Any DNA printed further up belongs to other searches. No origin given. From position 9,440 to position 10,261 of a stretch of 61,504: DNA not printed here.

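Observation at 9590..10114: Cluster-situated NusG paralog directly upstream of a ~37 kb megasynthase gene block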

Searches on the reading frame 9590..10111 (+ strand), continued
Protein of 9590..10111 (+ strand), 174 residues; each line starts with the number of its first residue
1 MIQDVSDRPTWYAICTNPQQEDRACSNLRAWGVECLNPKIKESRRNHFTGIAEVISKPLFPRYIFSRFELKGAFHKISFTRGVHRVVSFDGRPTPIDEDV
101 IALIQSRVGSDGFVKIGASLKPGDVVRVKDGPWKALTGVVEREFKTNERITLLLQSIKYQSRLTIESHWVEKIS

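Call 21: find_related_loci(query=A1, collection=genome_contigs, flank=6000)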
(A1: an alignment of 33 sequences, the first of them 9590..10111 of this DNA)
Query A1 (174 aa) in genome_contigs; peptide patterns used: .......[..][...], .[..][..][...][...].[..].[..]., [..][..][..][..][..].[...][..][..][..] (x = any residue, [..] = any of these).
473 stretches matched a pattern; 129 encode a relative of the query (tblastn E <= 1e-3); the best 80 are kept; 80 distinct loci.
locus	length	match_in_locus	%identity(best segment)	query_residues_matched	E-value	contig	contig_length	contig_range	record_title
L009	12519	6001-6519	70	2-174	4e-84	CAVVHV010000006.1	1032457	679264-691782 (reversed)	MAG: uncultured Acidobacteriota bacterium isolate MFD02840.bin.2.108 genome assembly, contig: contig_34966, whole genome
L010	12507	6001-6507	73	6-174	3e-79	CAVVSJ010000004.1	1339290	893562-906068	MAG: uncultured Acidobacteriota bacterium isolate MFD02840.bin.1.264 genome assembly, contig: contig_31652, whole genome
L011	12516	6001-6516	62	3-174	6e-73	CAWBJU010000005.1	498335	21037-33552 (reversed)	MAG: uncultured Acidobacteriota bacterium isolate MFD09206.bin.2.153 genome assembly, contig: contig_1343, whole genome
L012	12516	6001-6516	62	3-174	4e-72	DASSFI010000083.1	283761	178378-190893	MAG TPA_asm: Pyrinomonadaceae bacterium isolate SMAG_U1001 k141_1276992, whole genome shotgun sequence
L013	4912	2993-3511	60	2-174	2e-72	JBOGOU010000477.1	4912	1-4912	MAG: Pyrinomonadaceae bacterium isolate H1-B1_maxbin2.bin.13 k127_2549241, whole genome shotgun sequence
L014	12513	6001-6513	60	4-174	2e-71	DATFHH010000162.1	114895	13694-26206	MAG TPA_asm: Pyrinomonadaceae bacterium isolate SMAG_U8684 k141_689752, whole genome shotgun sequence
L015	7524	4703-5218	58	2-173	1e-68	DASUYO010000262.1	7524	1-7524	MAG TPA_asm: Pyrinomonadaceae bacterium isolate SMAG_U1897 k141_1064616, whole genome shotgun sequence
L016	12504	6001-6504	55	7-174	3e-66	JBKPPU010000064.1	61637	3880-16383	MAG: Acidobacteriota bacterium isolate GS_EKS_MAG_00094 GS_EKS_000002145669, whole genome shotgun sequence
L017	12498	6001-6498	58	7-172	2e-66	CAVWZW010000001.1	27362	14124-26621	MAG: Pyrinomonadaceae bacterium isolate MFD04212.bin.2.234 genome assembly, contig: contig_13087, whole genome shotgun s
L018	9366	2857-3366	60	3-172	2e-66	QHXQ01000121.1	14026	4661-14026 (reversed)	MAG: Acidobacteria bacterium isolate gp4 AA16 14_0919_09_20cm_scaffold_823_curated, whole genome shotgun sequence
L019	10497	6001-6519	55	2-174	2e-62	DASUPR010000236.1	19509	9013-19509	MAG TPA_asm: Pyrinomonadaceae bacterium isolate SMAG_U1660 k141_961097, whole genome shotgun sequence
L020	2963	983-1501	55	2-174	2e-62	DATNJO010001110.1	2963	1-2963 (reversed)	MAG TPA_asm: Pyrinomonadaceae bacterium isolate SMAG_U11401 k141_36374, whole genome shotgun sequence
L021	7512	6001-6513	55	2-172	7e-62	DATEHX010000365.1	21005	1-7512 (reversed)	MAG TPA_asm: Pyrinomonadaceae bacterium isolate SMAG_U8822 k141_918981, whole genome shotgun sequence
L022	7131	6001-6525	54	1-174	4e-61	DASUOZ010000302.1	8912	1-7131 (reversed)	MAG TPA_asm: Pyrinomonadaceae bacterium isolate SMAG_U1641 k141_42321, whole genome shotgun sequence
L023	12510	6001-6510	55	3-172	1e-60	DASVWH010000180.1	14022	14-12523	MAG TPA_asm: Pyrinomonadaceae bacterium isolate SMAG_U3365 k141_279031, whole genome shotgun sequence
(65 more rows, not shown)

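Call 25: search_solved_structures(query=window:9590-10111:+, max_evalue=0.01, show_alignments=3)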
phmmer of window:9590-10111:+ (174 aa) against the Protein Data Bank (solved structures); distinct sequences matched with E-value up to 0.01: 18.
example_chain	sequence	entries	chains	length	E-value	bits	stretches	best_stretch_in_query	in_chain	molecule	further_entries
8pen_P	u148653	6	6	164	2.6e-09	40.2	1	10-159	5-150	Transcription antitermination protein RfaH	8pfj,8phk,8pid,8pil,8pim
2oug_A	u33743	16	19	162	3.1e-09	39.9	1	10-159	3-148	Transcriptional activator rfaH | Transcription antitermination protein RfaH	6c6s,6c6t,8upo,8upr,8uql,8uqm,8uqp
5ond_A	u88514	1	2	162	3.3e-09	39.9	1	10-158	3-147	Transcription antitermination protein RfaH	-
1m1g_A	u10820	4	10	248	3.1e-08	36.7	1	46-172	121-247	Transcription antitermination protein nusG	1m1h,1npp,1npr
8pfg_P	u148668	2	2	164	3.4e-08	36.6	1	10-160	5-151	Transcription antitermination protein RfaH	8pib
6ztj_CF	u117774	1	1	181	2.1e-06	30.8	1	57-150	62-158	Transcription termination/antitermination protein NusG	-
9gux_Z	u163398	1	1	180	2.2e-06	30.7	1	57-150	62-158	Transcription termination/antitermination protein NusG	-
2jvv_A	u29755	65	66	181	3.2e-06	30.1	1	57-150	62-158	Transcription antitermination protein nusG | Transcription termination/antitermination protein NusG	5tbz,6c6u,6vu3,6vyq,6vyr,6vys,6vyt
5ms0_F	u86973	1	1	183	3.2e-06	30.1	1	57-150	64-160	Transcription termination/antitermination protein NusG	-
6gov_G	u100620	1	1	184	3.2e-06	30.1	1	57-150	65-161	Transcription termination/antitermination protein NusG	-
6tqn_G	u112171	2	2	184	3.3e-06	30.1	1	57-150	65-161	Transcription termination/antitermination protein NusG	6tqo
9w0n_7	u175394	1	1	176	3.3e-06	30.1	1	57-150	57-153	Transcription termination/antitermination protein NusG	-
8f5g_A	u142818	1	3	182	6.1e-06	29.2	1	10-153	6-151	Transcription termination/antitermination protein NusG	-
2lq8_A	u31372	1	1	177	0.00018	24.4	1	10-144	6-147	Transcription antitermination protein nusG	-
8ehq_G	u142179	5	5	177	0.00046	23.1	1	11-156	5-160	Transcription termination/antitermination protein NusG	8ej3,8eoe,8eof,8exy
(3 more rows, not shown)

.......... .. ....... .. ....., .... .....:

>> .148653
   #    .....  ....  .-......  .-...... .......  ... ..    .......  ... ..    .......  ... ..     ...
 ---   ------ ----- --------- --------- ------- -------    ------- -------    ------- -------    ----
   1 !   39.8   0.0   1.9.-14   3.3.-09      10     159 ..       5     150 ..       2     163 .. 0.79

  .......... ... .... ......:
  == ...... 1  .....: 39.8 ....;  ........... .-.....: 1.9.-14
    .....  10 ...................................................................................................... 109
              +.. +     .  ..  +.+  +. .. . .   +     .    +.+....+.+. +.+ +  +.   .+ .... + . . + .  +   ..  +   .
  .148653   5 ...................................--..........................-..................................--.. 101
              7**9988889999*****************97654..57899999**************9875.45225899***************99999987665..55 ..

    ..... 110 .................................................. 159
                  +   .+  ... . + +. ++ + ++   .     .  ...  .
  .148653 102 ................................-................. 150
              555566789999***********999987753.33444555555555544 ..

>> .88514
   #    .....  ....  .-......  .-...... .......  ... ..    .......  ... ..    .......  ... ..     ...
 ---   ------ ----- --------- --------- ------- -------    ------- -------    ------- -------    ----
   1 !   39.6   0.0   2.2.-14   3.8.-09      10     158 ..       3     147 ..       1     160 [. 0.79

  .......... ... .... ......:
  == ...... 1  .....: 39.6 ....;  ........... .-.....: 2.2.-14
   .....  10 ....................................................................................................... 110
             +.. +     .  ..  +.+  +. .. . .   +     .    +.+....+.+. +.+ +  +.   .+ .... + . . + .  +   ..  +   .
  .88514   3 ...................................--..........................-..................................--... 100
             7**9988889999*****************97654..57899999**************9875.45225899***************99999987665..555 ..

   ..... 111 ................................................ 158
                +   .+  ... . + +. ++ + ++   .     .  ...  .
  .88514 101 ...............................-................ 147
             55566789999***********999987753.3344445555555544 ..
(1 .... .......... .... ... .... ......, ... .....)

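Call 36: predict_structure(alignment_id=A2)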
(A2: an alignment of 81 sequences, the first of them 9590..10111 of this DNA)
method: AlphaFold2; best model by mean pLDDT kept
length: 174 residues; sequences in the alignment: 81
mean_pLDDT: 84.5   pTM: 0.66
mean pLDDT of the five models: 84.5, 83.5, 83.0, 81.5, 80.6
residues with pLDDT >= 90: 67; 70-90: 90; 50-70: 15; < 50: 2
segments of 3 or more residues with pLDDT < 50: none
pLDDT, mean of each block of 10 residues (from residue 1): 65 96 96 93 77 84 94 91 92 90 89 74 84 82 69 82 81 81
secondary structure, 60 per line:
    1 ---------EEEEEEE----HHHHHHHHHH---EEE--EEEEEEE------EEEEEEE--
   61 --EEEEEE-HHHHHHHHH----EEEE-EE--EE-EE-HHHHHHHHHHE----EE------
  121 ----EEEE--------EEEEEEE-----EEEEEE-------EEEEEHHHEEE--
elements in order: E10-16 H21-30 E34-36 E39-45 E52-58 E63-68 H70-78 E83-86 H98-107 E125-128 E137-143 E149-154 E162-166 E170-172

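Call 61: fold_search(model_id=the predicted structure, library=pdb)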
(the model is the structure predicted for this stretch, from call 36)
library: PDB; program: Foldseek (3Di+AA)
matches with E <= 10: 1419; with E <= 0.001: 47
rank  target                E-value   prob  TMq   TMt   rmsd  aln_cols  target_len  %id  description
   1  9a56_B                2.1e-11  1.00  0.50  0.49  16.0       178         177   21  Integrative model of RPOB-NUSG by crosslinking MS and deep learning (released 2024-09-18)
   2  1m1g_A                8.2e-11  1.00  0.42  0.31  12.8       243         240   20  Crystal Structure of Aquifex aeolicus N-utilization substance G (NusG), Space Group P2(1) (released 2003-02-04)
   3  1m1g_B                1.3e-10  1.00  0.41  0.32  13.1       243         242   18  Crystal Structure of Aquifex aeolicus N-utilization substance G (NusG), Space Group P2(1) (released 2003-02-04)
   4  1m1g_C                1.3e-10  1.00  0.43  0.32  12.6       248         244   20  Crystal Structure of Aquifex aeolicus N-utilization substance G (NusG), Space Group P2(1) (released 2003-02-04)
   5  8phk_P                3.7e-10  1.00  0.55  0.58   5.9       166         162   26  fully recruited RfaH bound to E. coli transcription complex paused at ops site (released 2024-04-24)
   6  1m1g_D                1.0e-09  1.00  0.42  0.34  11.7       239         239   18  Crystal Structure of Aquifex aeolicus N-utilization substance G (NusG), Space Group P2(1) (released 2003-02-04)
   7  1npp_B                1.9e-09  1.00  0.44  0.35  11.5       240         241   18  CRYSTAL STRUCTURE OF AQUIFEX AEOLICUS NUSG IN P2(1) (released 2003-03-11)
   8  6c6s_D                2.7e-09  1.00  0.52  0.55   6.3       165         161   27  CryoEM structure of E.coli RNA polymerase elongation complex bound with RfaH (released 2018-07-25)
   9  2lq8_MODEL_1_A        2.7e-09  1.00  0.38  0.37  13.1       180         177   19  Domain interaction in Thermotoga maritima NusG (released 2013-01-23)
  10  6gov_G                5.1e-09  1.00  0.48  0.49   8.1       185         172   22  Structure of THE RNA POLYMERASE LAMBDA-BASED ANTITERMINATION COMPLEX (released 2019-02-13)
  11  1npp_C                6.3e-09  1.00  0.42  0.32  11.9       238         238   19  CRYSTAL STRUCTURE OF AQUIFEX AEOLICUS NUSG IN P2(1) (released 2003-03-11)
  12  1npp_D                7.9e-09  1.00  0.38  0.29  15.9       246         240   17  CRYSTAL STRUCTURE OF AQUIFEX AEOLICUS NUSG IN P2(1) (released 2003-03-11)
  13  6tqn_G                2.2e-08  1.00  0.53  0.52   6.6       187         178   22  rrn anti-termination complex without S4 (released 2020-08-05)
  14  5ond_A                3.4e-08  1.00  0.47  0.59   2.3        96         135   31  RfaH from Escherichia coli in complex with ops DNA (released 2018-06-06)
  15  6x7k_AB               4.2e-08  1.00  0.47  0.50   6.5       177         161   21  Cryo-EM structure of an Escherichia coli coupled transcription-translation complex B3 (TTC-B3) containing an mRNA wit (released 2020-09-02)
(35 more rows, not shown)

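Call 68: search_protein_families(library=ncbifam, proteins=[P0005, P0008, P0030, P0044, P0052, P0072, P0080, P0097, P0111, P0120], max_evalue=0.001)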
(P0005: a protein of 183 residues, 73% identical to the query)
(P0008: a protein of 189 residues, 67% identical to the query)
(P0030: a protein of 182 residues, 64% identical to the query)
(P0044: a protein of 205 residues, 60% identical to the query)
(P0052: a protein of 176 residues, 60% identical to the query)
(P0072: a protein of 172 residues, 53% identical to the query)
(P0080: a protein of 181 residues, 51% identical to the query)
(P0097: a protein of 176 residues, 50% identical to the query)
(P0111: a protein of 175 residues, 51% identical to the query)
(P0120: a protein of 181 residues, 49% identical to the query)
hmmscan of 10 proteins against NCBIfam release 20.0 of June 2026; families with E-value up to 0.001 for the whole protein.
P0005 (183 aa): 5 families
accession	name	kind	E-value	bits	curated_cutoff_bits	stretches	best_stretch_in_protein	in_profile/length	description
TIGR01955.1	RfaH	equivalog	6.6e-30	104.2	144.5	1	20-179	1-158/159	transcription/translation regulatory transformer protein RfaH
NF006534.0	PRK09014.1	equivalog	4e-21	75.6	124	1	19-180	3-160/162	transcription/translation regulatory transformer protein RfaH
NF033644.1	antiterm_UpxY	subfamily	4e-19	69.2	100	1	20-175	1-160/164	UpxY family transcription antiterminator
NF033641.1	antiterm_LoaP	exception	4.5e-12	46.4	125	1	20-170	1-155/166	antiterminator LoaP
TIGR00922.1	nusG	equivalog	9.8e-11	41.8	135.7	1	54-182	43-172/172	transcription termination/antitermination protein NusG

P0008 (189 aa): 5 families
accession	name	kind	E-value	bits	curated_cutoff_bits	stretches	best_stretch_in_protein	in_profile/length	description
TIGR01955.1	RfaH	equivalog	5.7e-27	94.7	144.5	1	26-183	1-156/159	transcription/translation regulatory transformer protein RfaH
NF006534.0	PRK09014.1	equivalog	4.2e-18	65.8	124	1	26-175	4-149/162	transcription/translation regulatory transformer protein RfaH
NF033644.1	antiterm_UpxY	subfamily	5.2e-17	62.3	100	1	26-182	1-161/164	UpxY family transcription antiterminator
NF033641.1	antiterm_LoaP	exception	9.9e-13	48.5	125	1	26-176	1-155/166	antiterminator LoaP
TIGR00922.1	nusG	equivalog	3e-09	37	135.7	1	62-184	45-168/172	transcription termination/antitermination protein NusG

P0030 (182 aa): 5 families
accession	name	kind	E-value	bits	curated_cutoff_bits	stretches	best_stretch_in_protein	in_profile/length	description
TIGR01955.1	RfaH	equivalog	3.9e-30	104.9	144.5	1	19-176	1-156/159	transcription/translation regulatory transformer protein RfaH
NF006534.0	PRK09014.1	equivalog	1.9e-21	76.7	124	1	18-175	3-156/162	transcription/translation regulatory transformer protein RfaH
NF033644.1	antiterm_UpxY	subfamily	5.8e-18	65.4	100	1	19-167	1-153/164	UpxY family transcription antiterminator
NF033641.1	antiterm_LoaP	exception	6.9e-12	45.8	125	1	19-166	1-152/166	antiterminator LoaP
TIGR00922.1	nusG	equivalog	9.8e-07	28.8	135.7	1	58-172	47-160/172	transcription termination/antitermination protein NusG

P0044 (205 aa): 5 families
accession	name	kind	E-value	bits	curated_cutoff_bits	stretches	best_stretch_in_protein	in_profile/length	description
TIGR01955.1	RfaH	equivalog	4.6e-29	101.4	144.5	1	42-199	1-156/159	transcription/translation regulatory transformer protein RfaH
NF006534.0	PRK09014.1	equivalog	3.4e-20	72.6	124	1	41-198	3-156/162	transcription/translation regulatory transformer protein RfaH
NF033644.1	antiterm_UpxY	subfamily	6.8e-19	68.4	100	1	42-190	1-153/164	UpxY family transcription antiterminator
NF033641.1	antiterm_LoaP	exception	6.6e-11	42.6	125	1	42-189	1-152/166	antiterminator LoaP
TIGR00922.1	nusG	equivalog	6.7e-07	29.3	135.7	1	82-195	48-160/172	transcription termination/antitermination protein NusG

P0052 (176 aa): 5 families
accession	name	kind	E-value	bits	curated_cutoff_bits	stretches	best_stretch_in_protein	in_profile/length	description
TIGR01955.1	RfaH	equivalog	1e-25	90.6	144.5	1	11-165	1-153/159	transcription/translation regulatory transformer protein RfaH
NF006534.0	PRK09014.1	equivalog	9.5e-20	71.1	124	1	10-160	3-149/162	transcription/translation regulatory transformer protein RfaH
NF033644.1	antiterm_UpxY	subfamily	2.3e-14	53.7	100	1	11-163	1-157/164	UpxY family transcription antiterminator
NF033641.1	antiterm_LoaP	exception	5e-13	49.5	125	1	11-160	1-154/166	antiterminator LoaP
TIGR00922.1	nusG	equivalog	3.5e-09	36.7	135.7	1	11-153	1-152/172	transcription termination/antitermination protein NusG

P0072 (172 aa): 5 families
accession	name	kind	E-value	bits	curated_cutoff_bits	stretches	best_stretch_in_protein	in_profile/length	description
TIGR01955.1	RfaH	equivalog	1.5e-33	116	144.5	1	10-166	1-156/159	transcription/translation regulatory transformer protein RfaH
NF006534.0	PRK09014.1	equivalog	1.4e-27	96.6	124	1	9-164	3-155/162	transcription/translation regulatory transformer protein RfaH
NF033644.1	antiterm_UpxY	subfamily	8.7e-21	74.6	100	1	10-168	1-164/164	UpxY family transcription antiterminator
NF033641.1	antiterm_LoaP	exception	4e-14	53.1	125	1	10-163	1-159/166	antiterminator LoaP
TIGR00922.1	nusG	equivalog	3e-13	50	135.7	1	10-167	1-168/172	transcription termination/antitermination protein NusG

P0080 (181 aa): 5 families
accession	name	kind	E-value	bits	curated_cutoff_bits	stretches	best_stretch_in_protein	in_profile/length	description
TIGR01955.1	RfaH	equivalog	2.2e-29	102.5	144.5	1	12-169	1-156/159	transcription/translation regulatory transformer protein RfaH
NF006534.0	PRK09014.1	equivalog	9.6e-23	80.9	124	1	12-168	4-156/162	transcription/translation regulatory transformer protein RfaH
NF033644.1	antiterm_UpxY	subfamily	8.6e-18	64.9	100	1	12-170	1-163/164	UpxY family transcription antiterminator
NF033641.1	antiterm_LoaP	exception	3.4e-14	53.3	125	1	12-169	1-162/166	antiterminator LoaP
TIGR00922.1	nusG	equivalog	3.3e-11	43.3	135.7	1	12-172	1-170/172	transcription termination/antitermination protein NusG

P0097 (176 aa): 5 families
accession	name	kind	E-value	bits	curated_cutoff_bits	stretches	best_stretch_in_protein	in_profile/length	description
TIGR01955.1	RfaH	equivalog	1.3e-30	106.5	144.5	1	13-171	1-157/159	transcription/translation regulatory transformer protein RfaH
NF006534.0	PRK09014.1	equivalog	1.9e-21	76.6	124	1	13-174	4-161/162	transcription/translation regulatory transformer protein RfaH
NF033644.1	antiterm_UpxY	subfamily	6.5e-18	65.3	100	1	13-170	1-162/164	UpxY family transcription antiterminator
NF033641.1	antiterm_LoaP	exception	4.2e-13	49.8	125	1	13-168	1-160/166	antiterminator LoaP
TIGR00922.1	nusG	equivalog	1.1e-11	44.9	135.7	1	13-174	1-171/172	transcription termination/antitermination protein NusG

P0111 (175 aa): 5 families
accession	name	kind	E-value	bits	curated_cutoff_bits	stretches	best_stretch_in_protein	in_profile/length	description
TIGR01955.1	RfaH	equivalog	1.4e-27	96.6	144.5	1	12-169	1-156/159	transcription/translation regulatory transformer protein RfaH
NF006534.0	PRK09014.1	equivalog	3.7e-20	72.4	124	1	11-169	3-157/162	transcription/translation regulatory transformer protein RfaH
NF033644.1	antiterm_UpxY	subfamily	4e-19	69.2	100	1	12-170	1-163/164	UpxY family transcription antiterminator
NF033641.1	antiterm_LoaP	exception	1.3e-16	61.2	125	1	12-172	1-165/166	antiterminator LoaP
TIGR00922.1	nusG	equivalog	2.7e-14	53.4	135.7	1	12-174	1-172/172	transcription termination/antitermination protein NusG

P0120 (181 aa): 5 families
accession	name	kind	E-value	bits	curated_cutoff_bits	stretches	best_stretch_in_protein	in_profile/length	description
TIGR01955.1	RfaH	equivalog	6.9e-29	100.9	144.5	1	16-173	1-157/159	transcription/translation regulatory transformer protein RfaH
NF006534.0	PRK09014.1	equivalog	2.8e-23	82.6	124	1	15-174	3-159/162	transcription/translation regulatory transformer protein RfaH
NF033644.1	antiterm_UpxY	subfamily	8.9e-15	55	100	1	16-169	1-159/164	UpxY family transcription antiterminator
NF033641.1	antiterm_LoaP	exception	3e-12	47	125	1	16-160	1-150/166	antiterminator LoaP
TIGR00922.1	nusG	equivalog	1.5e-07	31.4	135.7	1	16-147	1-142/172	transcription termination/antitermination protein NusG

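Call 74: find_encoding_contigs(protein=P0001, flank=6000, max_places=1)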
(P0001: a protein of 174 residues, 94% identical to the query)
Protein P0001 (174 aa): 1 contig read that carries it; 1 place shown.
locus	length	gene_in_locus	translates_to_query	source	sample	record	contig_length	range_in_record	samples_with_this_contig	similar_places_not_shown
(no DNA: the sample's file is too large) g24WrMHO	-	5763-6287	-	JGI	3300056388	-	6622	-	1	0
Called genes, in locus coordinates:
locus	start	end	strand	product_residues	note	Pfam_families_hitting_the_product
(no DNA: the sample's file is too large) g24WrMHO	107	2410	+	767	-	PF00933:Glyco_hydro_3, PF01915:Glyco_hydro_3_C, PF14310:Fn3-like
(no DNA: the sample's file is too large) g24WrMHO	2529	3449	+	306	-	PF00930:DPPIV_N (faint), PF26550:Tricorn_2nd, PF26549:Tricorn_N, PF07676:PD40 (weak), PF26549:Tricorn_N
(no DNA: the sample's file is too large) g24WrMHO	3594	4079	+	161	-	PF01980:TrmO_N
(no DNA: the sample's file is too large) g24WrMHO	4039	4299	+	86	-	-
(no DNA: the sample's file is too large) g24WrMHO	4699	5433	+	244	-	PF00027:cNMP_binding, PF13545:HTH_Crp_2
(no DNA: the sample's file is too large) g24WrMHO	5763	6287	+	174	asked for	PF02357:NusG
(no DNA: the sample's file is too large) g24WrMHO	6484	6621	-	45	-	?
